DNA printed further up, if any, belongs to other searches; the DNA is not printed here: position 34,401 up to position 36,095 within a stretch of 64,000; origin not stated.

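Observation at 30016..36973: Six-gene accessory module inserted inside the hut locus: MTase / Na+-solute symporter / cupin / two PrpD paralogs / URO-D-family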

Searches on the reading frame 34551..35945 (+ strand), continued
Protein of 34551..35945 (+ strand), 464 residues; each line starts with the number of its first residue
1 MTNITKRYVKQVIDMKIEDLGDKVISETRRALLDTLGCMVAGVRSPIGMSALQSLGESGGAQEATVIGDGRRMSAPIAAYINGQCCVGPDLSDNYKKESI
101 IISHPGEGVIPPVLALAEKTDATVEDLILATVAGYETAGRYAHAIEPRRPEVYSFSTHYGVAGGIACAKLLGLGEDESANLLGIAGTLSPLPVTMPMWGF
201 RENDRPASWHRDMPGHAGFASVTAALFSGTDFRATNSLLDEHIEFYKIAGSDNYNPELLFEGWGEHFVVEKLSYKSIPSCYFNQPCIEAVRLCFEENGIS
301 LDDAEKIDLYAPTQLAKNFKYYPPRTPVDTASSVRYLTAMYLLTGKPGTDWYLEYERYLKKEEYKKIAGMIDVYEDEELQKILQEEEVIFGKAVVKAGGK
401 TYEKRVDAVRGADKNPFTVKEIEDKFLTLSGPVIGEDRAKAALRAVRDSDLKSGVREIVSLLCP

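Call 50: search_solved_structures(query=window:34551-35942:+, max_evalue=0.001, show_alignments=5)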
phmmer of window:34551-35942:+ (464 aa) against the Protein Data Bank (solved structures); distinct sequences matched with E-value up to 0.001: 10.
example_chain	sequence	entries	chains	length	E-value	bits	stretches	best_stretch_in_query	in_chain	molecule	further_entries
7bra_A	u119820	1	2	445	2.4e-16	63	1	24-455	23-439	Bacillus subtilis IRG1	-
2hp3_A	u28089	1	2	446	2e-15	60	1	20-427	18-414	IDS-epimerase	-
2hp0_A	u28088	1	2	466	2.2e-15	59.8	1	19-427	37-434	IDS-epimerase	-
7e9d_A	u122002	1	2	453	5.7e-15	58.5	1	24-455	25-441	IRG1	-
12vw_A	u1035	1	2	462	5.5e-13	51.9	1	3-449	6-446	Cis-aconitate decarboxylase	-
12vt_A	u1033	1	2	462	5.9e-13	51.9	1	3-449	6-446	Cis-aconitate decarboxylase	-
12ux_A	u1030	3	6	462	2.1e-12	50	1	3-449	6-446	Cis-aconitate decarboxylase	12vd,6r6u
12vq_A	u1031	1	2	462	3.1e-11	46.1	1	3-449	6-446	Cis-aconitate decarboxylase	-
7br9_A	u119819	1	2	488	1.6e-08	37.2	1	3-194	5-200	Cis-aconitate decarboxylase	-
6r6t_A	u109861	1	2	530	2.1e-08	36.8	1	3-193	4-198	Cis-aconitate decarboxylase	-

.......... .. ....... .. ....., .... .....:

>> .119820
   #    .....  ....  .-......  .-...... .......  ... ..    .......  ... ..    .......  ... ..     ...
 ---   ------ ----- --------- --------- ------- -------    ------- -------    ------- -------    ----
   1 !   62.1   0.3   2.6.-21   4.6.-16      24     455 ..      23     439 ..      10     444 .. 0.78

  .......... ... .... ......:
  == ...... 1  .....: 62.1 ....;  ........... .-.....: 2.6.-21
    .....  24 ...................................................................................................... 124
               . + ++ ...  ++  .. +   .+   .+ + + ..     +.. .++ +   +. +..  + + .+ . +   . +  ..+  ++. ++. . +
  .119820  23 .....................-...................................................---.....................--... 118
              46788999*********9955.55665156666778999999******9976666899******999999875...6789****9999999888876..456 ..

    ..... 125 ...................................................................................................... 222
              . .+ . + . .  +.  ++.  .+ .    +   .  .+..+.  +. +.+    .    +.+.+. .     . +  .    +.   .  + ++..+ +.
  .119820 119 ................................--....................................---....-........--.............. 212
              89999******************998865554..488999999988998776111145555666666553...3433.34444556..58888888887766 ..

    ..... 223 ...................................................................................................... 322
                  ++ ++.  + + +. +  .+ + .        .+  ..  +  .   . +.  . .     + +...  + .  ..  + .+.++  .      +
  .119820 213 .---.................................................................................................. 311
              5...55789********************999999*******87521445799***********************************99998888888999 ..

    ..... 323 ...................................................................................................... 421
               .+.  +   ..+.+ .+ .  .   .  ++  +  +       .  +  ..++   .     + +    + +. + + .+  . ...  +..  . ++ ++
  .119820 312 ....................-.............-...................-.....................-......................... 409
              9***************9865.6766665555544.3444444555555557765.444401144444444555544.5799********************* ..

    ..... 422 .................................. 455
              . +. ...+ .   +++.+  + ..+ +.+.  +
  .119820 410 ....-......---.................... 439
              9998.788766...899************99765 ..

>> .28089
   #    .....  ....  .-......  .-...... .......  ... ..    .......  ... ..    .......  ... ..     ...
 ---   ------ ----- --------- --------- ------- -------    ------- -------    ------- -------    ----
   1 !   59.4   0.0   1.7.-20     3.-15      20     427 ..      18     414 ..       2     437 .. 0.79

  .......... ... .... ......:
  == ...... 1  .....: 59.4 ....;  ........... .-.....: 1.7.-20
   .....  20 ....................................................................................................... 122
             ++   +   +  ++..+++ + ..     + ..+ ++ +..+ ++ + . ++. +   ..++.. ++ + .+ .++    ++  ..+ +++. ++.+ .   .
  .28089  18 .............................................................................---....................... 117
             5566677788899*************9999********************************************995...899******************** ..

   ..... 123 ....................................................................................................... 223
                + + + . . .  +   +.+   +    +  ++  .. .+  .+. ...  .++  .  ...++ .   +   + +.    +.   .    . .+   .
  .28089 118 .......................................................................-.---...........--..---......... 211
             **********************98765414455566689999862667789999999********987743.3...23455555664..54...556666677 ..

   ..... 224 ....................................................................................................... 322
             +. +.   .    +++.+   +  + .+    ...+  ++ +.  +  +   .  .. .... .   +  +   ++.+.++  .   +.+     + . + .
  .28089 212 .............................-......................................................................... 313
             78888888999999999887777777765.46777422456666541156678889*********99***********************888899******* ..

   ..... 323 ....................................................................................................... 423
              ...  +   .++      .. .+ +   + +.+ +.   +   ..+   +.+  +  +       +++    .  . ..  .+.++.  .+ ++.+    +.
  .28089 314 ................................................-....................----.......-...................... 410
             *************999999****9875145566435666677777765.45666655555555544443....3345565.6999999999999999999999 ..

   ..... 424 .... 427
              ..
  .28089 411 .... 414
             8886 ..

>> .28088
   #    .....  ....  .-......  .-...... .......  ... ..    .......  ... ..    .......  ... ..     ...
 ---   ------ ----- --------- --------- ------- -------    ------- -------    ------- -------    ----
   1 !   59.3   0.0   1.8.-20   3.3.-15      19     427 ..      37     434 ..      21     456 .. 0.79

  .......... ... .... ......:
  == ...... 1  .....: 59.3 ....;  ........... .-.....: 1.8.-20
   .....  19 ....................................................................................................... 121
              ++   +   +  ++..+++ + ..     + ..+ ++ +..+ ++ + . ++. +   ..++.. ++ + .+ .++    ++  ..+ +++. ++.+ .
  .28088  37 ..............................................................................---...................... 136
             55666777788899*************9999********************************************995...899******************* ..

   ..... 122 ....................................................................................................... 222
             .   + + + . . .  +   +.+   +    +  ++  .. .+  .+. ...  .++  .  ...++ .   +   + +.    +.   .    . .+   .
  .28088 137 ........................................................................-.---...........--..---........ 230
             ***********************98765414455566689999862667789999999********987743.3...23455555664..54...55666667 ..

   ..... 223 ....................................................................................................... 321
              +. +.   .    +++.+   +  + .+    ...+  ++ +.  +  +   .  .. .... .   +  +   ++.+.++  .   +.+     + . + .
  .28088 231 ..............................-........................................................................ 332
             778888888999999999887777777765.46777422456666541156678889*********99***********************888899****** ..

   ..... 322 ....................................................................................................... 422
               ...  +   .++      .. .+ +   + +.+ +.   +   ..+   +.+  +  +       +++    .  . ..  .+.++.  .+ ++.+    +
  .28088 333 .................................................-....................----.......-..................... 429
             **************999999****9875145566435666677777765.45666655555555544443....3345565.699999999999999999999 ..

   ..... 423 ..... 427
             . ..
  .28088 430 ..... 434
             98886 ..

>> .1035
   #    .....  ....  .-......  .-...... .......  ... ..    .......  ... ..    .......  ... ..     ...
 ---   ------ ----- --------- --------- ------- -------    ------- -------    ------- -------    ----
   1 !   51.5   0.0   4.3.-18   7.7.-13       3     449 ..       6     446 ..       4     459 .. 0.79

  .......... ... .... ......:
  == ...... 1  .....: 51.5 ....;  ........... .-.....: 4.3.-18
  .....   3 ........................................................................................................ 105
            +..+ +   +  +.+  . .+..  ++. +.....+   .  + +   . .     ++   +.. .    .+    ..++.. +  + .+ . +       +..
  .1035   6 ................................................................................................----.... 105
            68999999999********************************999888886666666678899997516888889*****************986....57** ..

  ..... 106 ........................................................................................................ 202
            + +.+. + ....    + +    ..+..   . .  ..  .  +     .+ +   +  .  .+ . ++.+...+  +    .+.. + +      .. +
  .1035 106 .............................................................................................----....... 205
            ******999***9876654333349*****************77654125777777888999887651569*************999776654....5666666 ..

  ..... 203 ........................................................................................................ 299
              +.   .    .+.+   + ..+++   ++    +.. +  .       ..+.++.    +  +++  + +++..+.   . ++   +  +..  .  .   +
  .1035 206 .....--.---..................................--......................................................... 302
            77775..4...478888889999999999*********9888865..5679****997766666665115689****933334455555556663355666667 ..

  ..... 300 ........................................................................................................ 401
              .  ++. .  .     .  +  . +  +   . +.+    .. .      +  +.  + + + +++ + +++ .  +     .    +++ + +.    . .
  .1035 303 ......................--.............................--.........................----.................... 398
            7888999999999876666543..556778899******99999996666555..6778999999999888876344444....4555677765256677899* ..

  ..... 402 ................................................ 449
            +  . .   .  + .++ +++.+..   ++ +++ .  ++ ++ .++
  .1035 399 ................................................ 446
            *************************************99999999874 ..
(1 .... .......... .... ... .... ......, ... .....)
